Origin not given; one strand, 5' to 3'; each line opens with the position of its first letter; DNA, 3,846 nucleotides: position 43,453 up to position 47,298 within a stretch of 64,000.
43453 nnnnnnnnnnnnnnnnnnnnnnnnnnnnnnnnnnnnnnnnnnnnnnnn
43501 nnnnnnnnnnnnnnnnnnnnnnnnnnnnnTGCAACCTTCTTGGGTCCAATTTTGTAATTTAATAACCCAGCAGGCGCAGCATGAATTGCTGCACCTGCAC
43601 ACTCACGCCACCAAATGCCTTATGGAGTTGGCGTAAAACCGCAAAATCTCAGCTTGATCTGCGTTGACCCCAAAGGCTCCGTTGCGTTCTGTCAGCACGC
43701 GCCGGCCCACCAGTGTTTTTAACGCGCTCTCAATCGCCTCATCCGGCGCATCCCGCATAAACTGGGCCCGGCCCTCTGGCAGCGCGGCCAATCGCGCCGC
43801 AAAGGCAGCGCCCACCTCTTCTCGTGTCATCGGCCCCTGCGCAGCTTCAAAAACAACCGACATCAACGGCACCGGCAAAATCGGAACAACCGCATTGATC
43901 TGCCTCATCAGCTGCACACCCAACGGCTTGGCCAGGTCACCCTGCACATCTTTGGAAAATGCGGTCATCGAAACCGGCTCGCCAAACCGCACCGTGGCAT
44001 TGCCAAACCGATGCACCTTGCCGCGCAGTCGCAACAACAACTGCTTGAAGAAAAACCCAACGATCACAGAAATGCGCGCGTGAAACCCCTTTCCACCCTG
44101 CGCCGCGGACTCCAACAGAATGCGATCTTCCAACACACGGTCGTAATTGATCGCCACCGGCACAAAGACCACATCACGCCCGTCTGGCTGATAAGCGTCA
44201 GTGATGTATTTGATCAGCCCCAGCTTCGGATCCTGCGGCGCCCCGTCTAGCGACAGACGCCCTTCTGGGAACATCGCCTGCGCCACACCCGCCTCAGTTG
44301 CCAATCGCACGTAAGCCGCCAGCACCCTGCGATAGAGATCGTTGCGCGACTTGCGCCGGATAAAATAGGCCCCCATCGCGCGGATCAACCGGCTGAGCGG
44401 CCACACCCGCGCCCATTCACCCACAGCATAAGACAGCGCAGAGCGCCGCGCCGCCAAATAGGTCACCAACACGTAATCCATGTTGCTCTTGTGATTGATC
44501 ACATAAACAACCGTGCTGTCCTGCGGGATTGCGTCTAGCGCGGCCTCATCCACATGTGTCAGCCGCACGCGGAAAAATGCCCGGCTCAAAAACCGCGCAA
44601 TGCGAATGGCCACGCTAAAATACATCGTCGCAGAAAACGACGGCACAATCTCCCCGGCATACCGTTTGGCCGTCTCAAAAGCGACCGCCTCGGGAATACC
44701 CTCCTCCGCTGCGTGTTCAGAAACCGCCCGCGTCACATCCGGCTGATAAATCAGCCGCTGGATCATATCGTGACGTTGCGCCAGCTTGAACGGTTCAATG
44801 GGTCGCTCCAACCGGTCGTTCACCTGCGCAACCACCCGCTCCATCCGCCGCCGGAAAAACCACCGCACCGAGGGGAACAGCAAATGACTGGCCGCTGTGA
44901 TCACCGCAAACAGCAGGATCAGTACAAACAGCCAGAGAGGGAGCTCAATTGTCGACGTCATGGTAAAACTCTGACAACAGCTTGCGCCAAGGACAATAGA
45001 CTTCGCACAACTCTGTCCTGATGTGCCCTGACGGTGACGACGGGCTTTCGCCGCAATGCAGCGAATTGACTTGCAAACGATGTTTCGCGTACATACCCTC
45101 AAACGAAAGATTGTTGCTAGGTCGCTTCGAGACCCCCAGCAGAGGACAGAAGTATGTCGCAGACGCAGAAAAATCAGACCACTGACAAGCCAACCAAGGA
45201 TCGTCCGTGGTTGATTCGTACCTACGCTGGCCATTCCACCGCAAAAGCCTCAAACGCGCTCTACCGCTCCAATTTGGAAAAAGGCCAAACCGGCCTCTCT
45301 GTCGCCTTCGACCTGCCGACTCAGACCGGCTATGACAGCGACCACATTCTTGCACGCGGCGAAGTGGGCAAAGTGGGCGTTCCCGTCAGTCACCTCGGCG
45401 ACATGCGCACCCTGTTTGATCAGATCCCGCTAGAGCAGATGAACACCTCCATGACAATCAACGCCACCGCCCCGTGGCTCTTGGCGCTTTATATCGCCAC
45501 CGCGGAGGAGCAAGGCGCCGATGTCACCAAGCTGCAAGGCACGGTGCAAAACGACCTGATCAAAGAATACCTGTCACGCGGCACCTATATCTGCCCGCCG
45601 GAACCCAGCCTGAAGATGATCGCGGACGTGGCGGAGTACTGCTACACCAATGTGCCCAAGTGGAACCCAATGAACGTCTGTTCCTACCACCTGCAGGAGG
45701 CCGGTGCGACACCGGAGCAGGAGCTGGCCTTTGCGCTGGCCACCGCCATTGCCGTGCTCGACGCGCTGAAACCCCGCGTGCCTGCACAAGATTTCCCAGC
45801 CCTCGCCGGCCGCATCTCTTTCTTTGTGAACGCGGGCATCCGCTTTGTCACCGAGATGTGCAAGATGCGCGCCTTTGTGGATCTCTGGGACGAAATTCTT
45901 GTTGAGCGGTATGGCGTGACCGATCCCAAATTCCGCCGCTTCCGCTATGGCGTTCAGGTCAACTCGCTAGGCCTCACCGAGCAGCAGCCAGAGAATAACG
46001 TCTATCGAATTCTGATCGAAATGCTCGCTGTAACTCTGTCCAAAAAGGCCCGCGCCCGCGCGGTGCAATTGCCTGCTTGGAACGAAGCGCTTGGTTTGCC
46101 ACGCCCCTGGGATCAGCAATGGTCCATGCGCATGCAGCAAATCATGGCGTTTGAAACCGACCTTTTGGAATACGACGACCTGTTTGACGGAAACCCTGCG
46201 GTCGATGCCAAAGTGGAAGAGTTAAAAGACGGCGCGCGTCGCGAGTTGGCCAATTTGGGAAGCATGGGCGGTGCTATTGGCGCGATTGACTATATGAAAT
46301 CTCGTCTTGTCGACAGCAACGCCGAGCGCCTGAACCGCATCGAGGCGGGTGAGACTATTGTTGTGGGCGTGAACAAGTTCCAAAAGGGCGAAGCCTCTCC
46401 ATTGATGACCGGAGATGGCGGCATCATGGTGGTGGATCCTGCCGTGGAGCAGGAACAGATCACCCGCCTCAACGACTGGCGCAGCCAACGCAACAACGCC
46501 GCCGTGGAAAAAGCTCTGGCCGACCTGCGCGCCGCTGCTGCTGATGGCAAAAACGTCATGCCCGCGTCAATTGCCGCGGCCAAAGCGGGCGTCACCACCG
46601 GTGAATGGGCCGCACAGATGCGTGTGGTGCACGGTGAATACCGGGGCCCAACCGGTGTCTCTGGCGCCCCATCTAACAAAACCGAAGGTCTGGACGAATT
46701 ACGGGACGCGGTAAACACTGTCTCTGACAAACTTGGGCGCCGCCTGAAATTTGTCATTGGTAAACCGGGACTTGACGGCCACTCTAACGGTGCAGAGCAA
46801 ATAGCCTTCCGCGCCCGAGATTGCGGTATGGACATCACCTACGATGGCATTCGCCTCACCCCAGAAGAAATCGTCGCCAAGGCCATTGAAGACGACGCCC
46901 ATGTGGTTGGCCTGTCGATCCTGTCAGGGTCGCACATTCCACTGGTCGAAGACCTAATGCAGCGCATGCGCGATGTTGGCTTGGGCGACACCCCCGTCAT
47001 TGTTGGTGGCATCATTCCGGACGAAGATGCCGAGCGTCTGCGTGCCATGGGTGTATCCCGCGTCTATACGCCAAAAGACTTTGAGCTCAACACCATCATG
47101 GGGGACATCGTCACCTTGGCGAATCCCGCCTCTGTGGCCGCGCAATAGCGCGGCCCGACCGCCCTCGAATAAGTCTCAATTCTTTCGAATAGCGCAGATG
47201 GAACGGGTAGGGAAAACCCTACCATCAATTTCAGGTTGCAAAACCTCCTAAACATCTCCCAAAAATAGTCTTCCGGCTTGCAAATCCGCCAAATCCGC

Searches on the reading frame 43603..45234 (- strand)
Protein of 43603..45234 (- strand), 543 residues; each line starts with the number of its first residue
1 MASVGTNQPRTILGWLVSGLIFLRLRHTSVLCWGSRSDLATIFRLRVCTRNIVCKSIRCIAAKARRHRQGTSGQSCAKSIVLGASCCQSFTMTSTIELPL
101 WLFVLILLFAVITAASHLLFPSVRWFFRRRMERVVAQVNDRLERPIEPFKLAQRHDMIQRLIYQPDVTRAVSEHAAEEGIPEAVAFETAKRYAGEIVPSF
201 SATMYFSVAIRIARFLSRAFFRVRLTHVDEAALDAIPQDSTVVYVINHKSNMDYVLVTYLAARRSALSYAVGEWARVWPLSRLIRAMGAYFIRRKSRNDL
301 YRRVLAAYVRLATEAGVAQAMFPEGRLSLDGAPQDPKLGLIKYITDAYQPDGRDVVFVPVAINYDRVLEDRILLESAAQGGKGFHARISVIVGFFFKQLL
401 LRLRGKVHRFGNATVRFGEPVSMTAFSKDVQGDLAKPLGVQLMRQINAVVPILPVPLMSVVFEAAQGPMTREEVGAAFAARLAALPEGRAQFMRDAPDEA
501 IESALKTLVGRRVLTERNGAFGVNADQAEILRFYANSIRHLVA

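Call 9: search_protein_families(library=pfam, proteins=[window:43603-45234:-])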
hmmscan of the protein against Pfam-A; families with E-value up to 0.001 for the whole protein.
window:43603-45234:- (543 aa): 2 families
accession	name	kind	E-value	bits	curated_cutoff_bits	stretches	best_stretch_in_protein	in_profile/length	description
PF01553.26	Acyltransferase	-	2.1e-16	60.4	23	1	233-362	7-131/132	Acyltransferase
PF19277.4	GPAT_C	-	5.3e-13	49.4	25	1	401-543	19-186/344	Glycerol-3-phosphate acyltransferase C-terminal region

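Call 38: find_homologous_proteins(query=window:43603-44961:-, max_evalue=1e-60)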
Query window:43603-44961:- (452 aa): 7965 proteins with E <= 1e-60 among 8000 candidates; the best 120 are listed.
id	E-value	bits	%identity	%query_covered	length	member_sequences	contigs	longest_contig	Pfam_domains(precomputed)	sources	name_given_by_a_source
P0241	3.4e-290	980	100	100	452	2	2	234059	PF19277.5,PF01553.27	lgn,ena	-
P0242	8.6e-278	939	95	100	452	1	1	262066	PF19277.5,PF01553.27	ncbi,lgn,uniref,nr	ncbi:1-acyl-sn-glycerol-3-phosphate acyltransferase [Shimia sagamensis]|uniref:Glycerol-3-phosphate 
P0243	3.4e-266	901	91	100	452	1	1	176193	PF19277.5,PF01553.27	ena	-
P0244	1.1e-263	893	89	100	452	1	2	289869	PF19277.5,PF01553.27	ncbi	-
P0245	5.2e-263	890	89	100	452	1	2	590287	PF19277.5,PF01553.27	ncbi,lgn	-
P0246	9.9e-263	889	89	100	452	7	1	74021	PF19277.5,PF01553.27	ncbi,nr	ncbi:MAG: glycerol-3-phosphate acyltransferase [Shimia sp.]|nr:glycerol-3-phosphate acyltransferase 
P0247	1.3e-262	889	88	100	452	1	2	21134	PF19277.5,PF01553.27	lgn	-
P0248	4.8e-262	887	89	100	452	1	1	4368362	PF19277.5,PF01553.27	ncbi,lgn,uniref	ncbi:1-acyl-sn-glycerol-3-phosphate acyltransferase [Shimia sp. MIT1388]|uniref:1-acyl-sn-glycerol-3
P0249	5.3e-262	887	88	100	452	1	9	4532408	PF19277.5,PF01553.27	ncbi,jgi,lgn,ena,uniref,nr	ncbi:1-acyl-sn-glycerol-3-phosphate acyltransferase [Shimia sp.]|uniref:1-acyl-sn-glycerol-3-phospha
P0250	5.5e-262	887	88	100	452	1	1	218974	PF19277.5,PF01553.27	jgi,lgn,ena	-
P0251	8.9e-262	886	88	100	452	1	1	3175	PF19277.5,PF01553.27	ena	-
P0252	1.3e-261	886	88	100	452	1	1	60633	PF19277.5,PF01553.27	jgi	jgi:glycerol-3-phosphate O-acyltransferase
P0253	1.6e-261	885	88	100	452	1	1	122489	PF19277.5,PF01553.27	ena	-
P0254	1.7e-260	882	88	100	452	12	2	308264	PF19277.5,PF01553.27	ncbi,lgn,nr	ncbi:MAG: glycerol-3-phosphate acyltransferase [Rhodobacteraceae bacterium]|nr:glycerol-3-phosphate 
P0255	1.6e-259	879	88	100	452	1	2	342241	PF19277.5,PF01553.27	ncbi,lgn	-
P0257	8.7e-256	867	86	100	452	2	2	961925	PF19277.5,PF01553.27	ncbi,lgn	-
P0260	1.8e-243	826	82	100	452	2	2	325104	PF19277.5,PF01553.27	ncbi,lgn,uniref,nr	ncbi:1-acyl-sn-glycerol-3-phosphate acyltransferase [Shimia marina]|uniref:Glycerol-3-phosphate acyl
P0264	2.3e-202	691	69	100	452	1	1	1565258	PF19277.5,PF01553.27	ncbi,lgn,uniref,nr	ncbi:1-acyl-sn-glycerol-3-phosphate acyltransferase [Shimia aestuarii]|uniref:Glycerol-3-phosphate a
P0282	3.7e-195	667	67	100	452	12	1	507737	PF19277.5,PF01553.27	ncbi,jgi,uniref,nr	ncbi:1-acyl-sn-glycerol-3-phosphate acyltransferase [Shimia thalassica]|jgi:glycerol-3-phosphate O-a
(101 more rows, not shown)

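Call 39: find_encoding_contigs(protein=P0242, flank=6000, max_places=10)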
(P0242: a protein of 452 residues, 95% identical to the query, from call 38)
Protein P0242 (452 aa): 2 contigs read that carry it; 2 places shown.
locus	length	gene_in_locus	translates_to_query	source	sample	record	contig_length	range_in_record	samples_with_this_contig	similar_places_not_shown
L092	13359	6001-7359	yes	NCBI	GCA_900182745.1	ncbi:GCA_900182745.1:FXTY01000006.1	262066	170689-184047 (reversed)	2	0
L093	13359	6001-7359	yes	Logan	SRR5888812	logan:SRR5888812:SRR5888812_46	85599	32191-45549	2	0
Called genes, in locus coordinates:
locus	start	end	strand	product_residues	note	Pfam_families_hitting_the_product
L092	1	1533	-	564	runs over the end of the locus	-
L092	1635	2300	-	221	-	PF02230:Abhydrolase_2, PF00561:Abhydrolase_1 (weak), PF03959:FSH1, PF12146:Hydrolase_4 (faint), PF12697:Abhydrolase_6 (weak), PF01738:DLH, PF00326:Peptidase_S9 (weak)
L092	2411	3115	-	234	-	PF01048:PNP_UDP_1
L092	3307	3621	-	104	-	PF00816:Histone_HNS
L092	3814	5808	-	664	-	PF01642:MM_CoA_mutase, PF02310:B12-binding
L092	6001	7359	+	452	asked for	PF01553:Acyltransferase, PF19277:GPAT_C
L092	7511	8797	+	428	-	PF08240:ADH_N, PF00107:ADH_zinc_N, PF13602:ADH_zinc_N_2 (weak)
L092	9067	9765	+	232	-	-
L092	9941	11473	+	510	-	PF01443:Viral_helicase1 (faint), PF13245:AAA_19, PF13604:AAA_30, PF13538:UvrD_C_2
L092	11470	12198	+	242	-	PF00106:adh_short, PF08659:KR (weak), PF13561:adh_short_C2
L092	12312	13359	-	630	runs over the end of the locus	PF05787:PhoX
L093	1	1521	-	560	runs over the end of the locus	-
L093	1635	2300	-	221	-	PF02230:Abhydrolase_2, PF00561:Abhydrolase_1 (weak), PF03959:FSH1, PF12146:Hydrolase_4 (faint), PF12697:Abhydrolase_6 (weak), PF01738:DLH, PF00326:Peptidase_S9 (weak)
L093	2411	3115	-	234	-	PF01048:PNP_UDP_1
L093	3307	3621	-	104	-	PF00816:Histone_HNS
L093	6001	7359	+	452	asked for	PF01553:Acyltransferase, PF19277:GPAT_C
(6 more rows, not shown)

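Call 40: find_encoding_contigs(protein=P0249, flank=6000, max_places=10)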
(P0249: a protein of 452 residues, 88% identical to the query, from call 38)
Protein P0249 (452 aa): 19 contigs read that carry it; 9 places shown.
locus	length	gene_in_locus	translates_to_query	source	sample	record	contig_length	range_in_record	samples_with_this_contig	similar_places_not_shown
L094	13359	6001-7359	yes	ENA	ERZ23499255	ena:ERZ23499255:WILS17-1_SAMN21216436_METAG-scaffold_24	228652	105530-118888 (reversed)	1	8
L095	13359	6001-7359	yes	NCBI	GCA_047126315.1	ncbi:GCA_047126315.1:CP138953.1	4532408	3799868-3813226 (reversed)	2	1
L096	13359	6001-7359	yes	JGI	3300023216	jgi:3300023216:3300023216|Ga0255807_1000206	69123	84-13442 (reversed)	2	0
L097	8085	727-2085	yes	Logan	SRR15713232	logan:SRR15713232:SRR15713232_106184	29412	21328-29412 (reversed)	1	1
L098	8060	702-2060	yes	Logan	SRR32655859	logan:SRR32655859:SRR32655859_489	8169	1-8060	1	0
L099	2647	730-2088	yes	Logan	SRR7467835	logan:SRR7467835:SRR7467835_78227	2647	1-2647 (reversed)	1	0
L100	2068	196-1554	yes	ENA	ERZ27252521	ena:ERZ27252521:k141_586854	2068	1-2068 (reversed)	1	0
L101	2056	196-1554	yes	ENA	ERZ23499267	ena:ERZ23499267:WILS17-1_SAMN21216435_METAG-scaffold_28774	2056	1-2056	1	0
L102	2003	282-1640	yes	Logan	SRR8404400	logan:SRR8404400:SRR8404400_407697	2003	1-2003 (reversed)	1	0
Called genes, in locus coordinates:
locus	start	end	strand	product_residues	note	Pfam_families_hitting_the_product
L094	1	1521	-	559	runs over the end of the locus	-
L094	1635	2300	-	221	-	PF02230:Abhydrolase_2, PF00561:Abhydrolase_1 (weak), PF03959:FSH1 (weak), PF12146:Hydrolase_4 (faint), PF12697:Abhydrolase_6 (weak), PF01738:DLH, PF00326:Peptidase_S9 (weak)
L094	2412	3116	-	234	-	PF01048:PNP_UDP_1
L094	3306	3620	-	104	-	PF00816:Histone_HNS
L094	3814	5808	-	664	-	PF01642:MM_CoA_mutase, PF02310:B12-binding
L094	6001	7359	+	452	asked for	PF01553:Acyltransferase, PF19277:GPAT_C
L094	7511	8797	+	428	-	PF08240:ADH_N, PF00107:ADH_zinc_N, PF13602:ADH_zinc_N_2 (weak)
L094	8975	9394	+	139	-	-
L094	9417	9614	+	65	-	PF12844:HTH_19, PF13560:HTH_31, PF01381:HTH_3, PF13443:HTH_26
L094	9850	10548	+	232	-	-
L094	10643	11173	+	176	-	-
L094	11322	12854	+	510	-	PF01443:Viral_helicase1 (faint), PF13245:AAA_19, PF13604:AAA_30, PF13538:UvrD_C_2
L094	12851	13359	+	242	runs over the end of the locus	PF00106:adh_short, PF08659:KR (weak), PF13561:adh_short_C2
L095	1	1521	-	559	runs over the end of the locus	-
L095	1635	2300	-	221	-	PF02230:Abhydrolase_2, PF00561:Abhydrolase_1 (weak), PF03959:FSH1 (weak), PF12146:Hydrolase_4 (faint), PF12697:Abhydrolase_6 (weak), PF01738:DLH, PF00326:Peptidase_S9 (weak)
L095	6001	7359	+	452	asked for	PF01553:Acyltransferase, PF19277:GPAT_C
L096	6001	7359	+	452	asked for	PF01553:Acyltransferase, PF19277:GPAT_C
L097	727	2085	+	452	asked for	PF01553:Acyltransferase, PF19277:GPAT_C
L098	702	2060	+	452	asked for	PF01553:Acyltransferase, PF19277:GPAT_C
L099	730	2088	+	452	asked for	PF01553:Acyltransferase, PF19277:GPAT_C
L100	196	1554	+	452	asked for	PF01553:Acyltransferase, PF19277:GPAT_C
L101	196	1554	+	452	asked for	PF01553:Acyltransferase, PF19277:GPAT_C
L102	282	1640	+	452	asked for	PF01553:Acyltransferase, PF19277:GPAT_C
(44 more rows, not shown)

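Call 41: find_encoding_contigs(protein=P0260, flank=6000, max_places=10)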
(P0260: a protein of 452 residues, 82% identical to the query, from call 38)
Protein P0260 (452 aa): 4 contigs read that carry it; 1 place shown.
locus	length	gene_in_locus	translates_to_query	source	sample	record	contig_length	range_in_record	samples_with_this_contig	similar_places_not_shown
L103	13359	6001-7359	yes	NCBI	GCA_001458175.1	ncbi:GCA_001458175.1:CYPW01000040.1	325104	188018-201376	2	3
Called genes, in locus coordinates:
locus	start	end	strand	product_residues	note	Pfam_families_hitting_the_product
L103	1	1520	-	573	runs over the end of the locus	-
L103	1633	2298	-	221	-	PF02230:Abhydrolase_2, PF00561:Abhydrolase_1 (weak), PF03959:FSH1, PF12146:Hydrolase_4 (faint), PF12697:Abhydrolase_6 (weak), PF01738:DLH, PF00326:Peptidase_S9 (weak)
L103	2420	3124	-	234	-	PF01048:PNP_UDP_1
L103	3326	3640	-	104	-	PF00816:Histone_HNS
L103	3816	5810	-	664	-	PF01642:MM_CoA_mutase, PF02310:B12-binding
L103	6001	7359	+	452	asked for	PF01553:Acyltransferase, PF19277:GPAT_C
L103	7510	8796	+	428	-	PF08240:ADH_N, PF00107:ADH_zinc_N, PF13602:ADH_zinc_N_2 (weak)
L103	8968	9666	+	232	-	-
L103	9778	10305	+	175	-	-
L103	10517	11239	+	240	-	-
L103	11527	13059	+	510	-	PF13086:AAA_11 (faint), PF13604:AAA_30, PF01443:Viral_helicase1 (faint), PF13245:AAA_19, PF13401:AAA_22 (faint), PF13538:UvrD_C_2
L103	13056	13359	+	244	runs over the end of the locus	PF00106:adh_short, PF01370:Epimerase (weak), PF08659:KR, PF13460:NAD_binding_10 (faint), PF13561:adh_short_C2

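Call 42: find_encoding_contigs(protein=P0264, flank=6000, max_places=10)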
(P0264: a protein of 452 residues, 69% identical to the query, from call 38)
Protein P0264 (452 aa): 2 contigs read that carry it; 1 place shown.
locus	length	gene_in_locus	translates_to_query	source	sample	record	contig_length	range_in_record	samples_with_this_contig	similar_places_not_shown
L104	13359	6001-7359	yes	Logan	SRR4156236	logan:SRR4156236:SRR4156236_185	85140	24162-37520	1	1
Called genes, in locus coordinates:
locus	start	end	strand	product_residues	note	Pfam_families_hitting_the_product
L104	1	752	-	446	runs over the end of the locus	PF00464:SHMT, PF01212:Beta_elim_lyase, PF00155:Aminotran_1_2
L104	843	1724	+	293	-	PF00126:HTH_1, PF03466:LysR_substrate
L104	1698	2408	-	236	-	PF01048:PNP_UDP_1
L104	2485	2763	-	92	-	PF00708:Acylphosphatase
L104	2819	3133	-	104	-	PF00816:Histone_HNS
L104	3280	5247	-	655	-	PF01642:MM_CoA_mutase, PF02310:B12-binding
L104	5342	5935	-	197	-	PF00583:Acetyltransf_1, PF13508:Acetyltransf_7, PF13673:Acetyltransf_10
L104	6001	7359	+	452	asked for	PF01553:Acyltransferase, PF19277:GPAT_C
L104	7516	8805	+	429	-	PF08240:ADH_N, PF00107:ADH_zinc_N, PF13602:ADH_zinc_N_2 (faint)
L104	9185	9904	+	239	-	PF03472:Autoind_bind, PF00196:GerE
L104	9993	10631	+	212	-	PF00765:Autoind_synth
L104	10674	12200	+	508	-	PF01443:Viral_helicase1 (faint), PF13245:AAA_19, PF13604:AAA_30, PF13538:UvrD_C_2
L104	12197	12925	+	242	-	PF00106:adh_short, PF08659:KR, PF13561:adh_short_C2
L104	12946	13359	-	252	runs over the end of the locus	PF09608:Alph_Pro_TM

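Call 66: search_protein_families(library=ncbifam, proteins=[L092:9067-9765:+, L094:8975-9394:+, L094:10643-11173:+, L103:9778-10305:+, L103:10517-11239:+], max_evalue=0.01)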
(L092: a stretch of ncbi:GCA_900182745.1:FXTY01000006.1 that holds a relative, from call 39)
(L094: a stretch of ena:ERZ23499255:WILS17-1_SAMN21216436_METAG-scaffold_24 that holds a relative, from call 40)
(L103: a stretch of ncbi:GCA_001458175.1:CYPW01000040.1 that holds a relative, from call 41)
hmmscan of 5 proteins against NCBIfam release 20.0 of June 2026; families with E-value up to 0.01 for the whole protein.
L092:9067-9765:+ (232 aa): 0 families

L094:8975-9394:+ (139 aa): 0 families

L094:10643-11173:+ (176 aa): 0 families

L103:9778-10305:+ (175 aa): 0 families

L103:10517-11239:+ (240 aa): 0 families

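Call 67: search_protein_families(library=padloc, proteins=[L092:9067-9765:+, L094:8975-9394:+, L094:10643-11173:+, L103:9778-10305:+, L103:10517-11239:+], max_evalue=0.01)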
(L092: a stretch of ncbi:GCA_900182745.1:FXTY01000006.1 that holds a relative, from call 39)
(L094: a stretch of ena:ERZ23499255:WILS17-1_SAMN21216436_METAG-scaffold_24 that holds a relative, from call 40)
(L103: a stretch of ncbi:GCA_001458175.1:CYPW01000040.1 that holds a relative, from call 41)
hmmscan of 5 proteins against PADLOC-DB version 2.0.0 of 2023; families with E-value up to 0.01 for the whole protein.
L092:9067-9765:+ (232 aa): 0 families

L094:8975-9394:+ (139 aa): 0 families

L094:10643-11173:+ (176 aa): 0 families

L103:9778-10305:+ (175 aa): 0 families

L103:10517-11239:+ (240 aa): 0 families

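Call 77: find_encoding_contigs(protein=P0282, flank=5000, max_places=6)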
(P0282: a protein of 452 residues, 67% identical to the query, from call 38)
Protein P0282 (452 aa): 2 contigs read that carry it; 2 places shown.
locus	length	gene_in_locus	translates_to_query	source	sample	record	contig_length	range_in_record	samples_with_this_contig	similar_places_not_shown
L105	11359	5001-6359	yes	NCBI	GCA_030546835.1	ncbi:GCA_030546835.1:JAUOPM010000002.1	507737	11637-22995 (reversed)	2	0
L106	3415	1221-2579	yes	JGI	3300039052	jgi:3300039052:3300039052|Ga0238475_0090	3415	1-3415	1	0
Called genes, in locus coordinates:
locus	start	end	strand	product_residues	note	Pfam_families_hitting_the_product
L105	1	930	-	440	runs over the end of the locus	PF00464:SHMT, PF01212:Beta_elim_lyase, PF00155:Aminotran_1_2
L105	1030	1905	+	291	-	PF00126:HTH_1, PF03466:LysR_substrate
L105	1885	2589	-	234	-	PF01048:PNP_UDP_1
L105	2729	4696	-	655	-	PF01642:MM_CoA_mutase, PF02310:B12-binding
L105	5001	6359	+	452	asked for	PF01553:Acyltransferase, PF19277:GPAT_C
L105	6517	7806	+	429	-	PF08240:ADH_N, PF00107:ADH_zinc_N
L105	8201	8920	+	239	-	PF03472:Autoind_bind, PF00196:GerE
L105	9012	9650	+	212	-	PF00765:Autoind_synth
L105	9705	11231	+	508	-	PF01443:Viral_helicase1 (faint), PF13245:AAA_19, PF13604:AAA_30, PF13538:UvrD_C_2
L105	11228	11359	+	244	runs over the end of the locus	PF00106:adh_short, PF01370:Epimerase (weak), PF08659:KR, PF13460:NAD_binding_10 (weak), PF13561:adh_short_C2, PF23441:SDR (weak)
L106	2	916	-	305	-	?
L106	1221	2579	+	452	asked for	PF01553:Acyltransferase, PF19277:GPAT_C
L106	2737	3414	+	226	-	?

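Call 78: find_encoding_contigs(protein=P0257, flank=5000, max_places=6)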
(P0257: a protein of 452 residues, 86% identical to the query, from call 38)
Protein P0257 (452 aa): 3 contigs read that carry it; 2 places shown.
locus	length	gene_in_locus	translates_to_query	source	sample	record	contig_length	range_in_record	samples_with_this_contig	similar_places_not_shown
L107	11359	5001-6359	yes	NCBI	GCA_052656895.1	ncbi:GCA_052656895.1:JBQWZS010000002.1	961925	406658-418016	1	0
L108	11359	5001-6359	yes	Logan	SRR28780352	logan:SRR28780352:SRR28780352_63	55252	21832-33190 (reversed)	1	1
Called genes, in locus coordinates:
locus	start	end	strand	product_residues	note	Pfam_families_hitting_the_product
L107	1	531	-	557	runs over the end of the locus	PF13505:OMP_b-brl (faint)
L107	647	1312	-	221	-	PF02230:Abhydrolase_2, PF00561:Abhydrolase_1 (faint), PF03959:FSH1 (weak), PF12146:Hydrolase_4 (faint), PF01738:DLH, PF00326:Peptidase_S9 (weak)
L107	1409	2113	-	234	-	PF01048:PNP_UDP_1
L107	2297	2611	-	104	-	PF00816:Histone_HNS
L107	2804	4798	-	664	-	PF01642:MM_CoA_mutase, PF02310:B12-binding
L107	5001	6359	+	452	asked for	PF01553:Acyltransferase, PF19277:GPAT_C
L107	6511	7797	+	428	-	PF08240:ADH_N, PF00107:ADH_zinc_N, PF13602:ADH_zinc_N_2 (weak)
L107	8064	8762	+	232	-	-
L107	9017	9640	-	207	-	-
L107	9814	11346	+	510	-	PF13604:AAA_30, PF01443:Viral_helicase1 (faint), PF13245:AAA_19, PF13538:UvrD_C_2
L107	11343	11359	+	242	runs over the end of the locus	PF00106:adh_short, PF01370:Epimerase (faint), PF08659:KR (weak), PF13460:NAD_binding_10 (weak), PF13561:adh_short_C2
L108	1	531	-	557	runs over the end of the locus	PF13505:OMP_b-brl (faint)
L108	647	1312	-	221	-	PF02230:Abhydrolase_2, PF00561:Abhydrolase_1 (faint), PF03959:FSH1 (weak), PF12146:Hydrolase_4 (faint), PF01738:DLH, PF00326:Peptidase_S9 (weak)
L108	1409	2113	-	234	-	PF01048:PNP_UDP_1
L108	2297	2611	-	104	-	PF00816:Histone_HNS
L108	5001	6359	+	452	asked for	PF01553:Acyltransferase, PF19277:GPAT_C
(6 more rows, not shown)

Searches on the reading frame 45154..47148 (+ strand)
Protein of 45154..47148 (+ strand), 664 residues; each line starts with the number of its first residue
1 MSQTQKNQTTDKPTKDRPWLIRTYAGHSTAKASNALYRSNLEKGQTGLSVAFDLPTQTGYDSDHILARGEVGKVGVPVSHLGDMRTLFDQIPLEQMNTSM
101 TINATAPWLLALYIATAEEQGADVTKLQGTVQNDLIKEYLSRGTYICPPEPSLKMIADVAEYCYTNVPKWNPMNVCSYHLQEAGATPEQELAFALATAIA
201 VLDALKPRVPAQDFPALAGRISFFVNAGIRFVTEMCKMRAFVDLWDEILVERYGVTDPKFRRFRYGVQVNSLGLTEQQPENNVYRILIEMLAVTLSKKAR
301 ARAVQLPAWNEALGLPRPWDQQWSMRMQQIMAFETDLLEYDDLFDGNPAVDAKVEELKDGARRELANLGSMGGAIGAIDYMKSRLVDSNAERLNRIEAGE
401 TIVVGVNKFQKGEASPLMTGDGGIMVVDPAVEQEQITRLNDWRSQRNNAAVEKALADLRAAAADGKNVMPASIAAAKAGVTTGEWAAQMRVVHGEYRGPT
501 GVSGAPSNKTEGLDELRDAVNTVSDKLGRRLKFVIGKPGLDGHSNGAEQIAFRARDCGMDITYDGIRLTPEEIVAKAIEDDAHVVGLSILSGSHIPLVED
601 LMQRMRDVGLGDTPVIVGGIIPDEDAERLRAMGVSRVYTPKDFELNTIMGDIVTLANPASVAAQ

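Call 9: search_protein_families(library=pfam, proteins=[window:45154-47148:+])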
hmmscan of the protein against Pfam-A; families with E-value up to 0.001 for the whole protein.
window:45154-47148:+ (664 aa): 2 families
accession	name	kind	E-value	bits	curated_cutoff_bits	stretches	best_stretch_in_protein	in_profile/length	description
PF01642.28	MM_CoA_mutase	-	4.4e-127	425.2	22.1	1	14-494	42-512/512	Methylmalonyl-CoA mutase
PF02310.24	B12-binding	-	7.1e-16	58.6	32.1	1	532-634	2-106/121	B12 binding domain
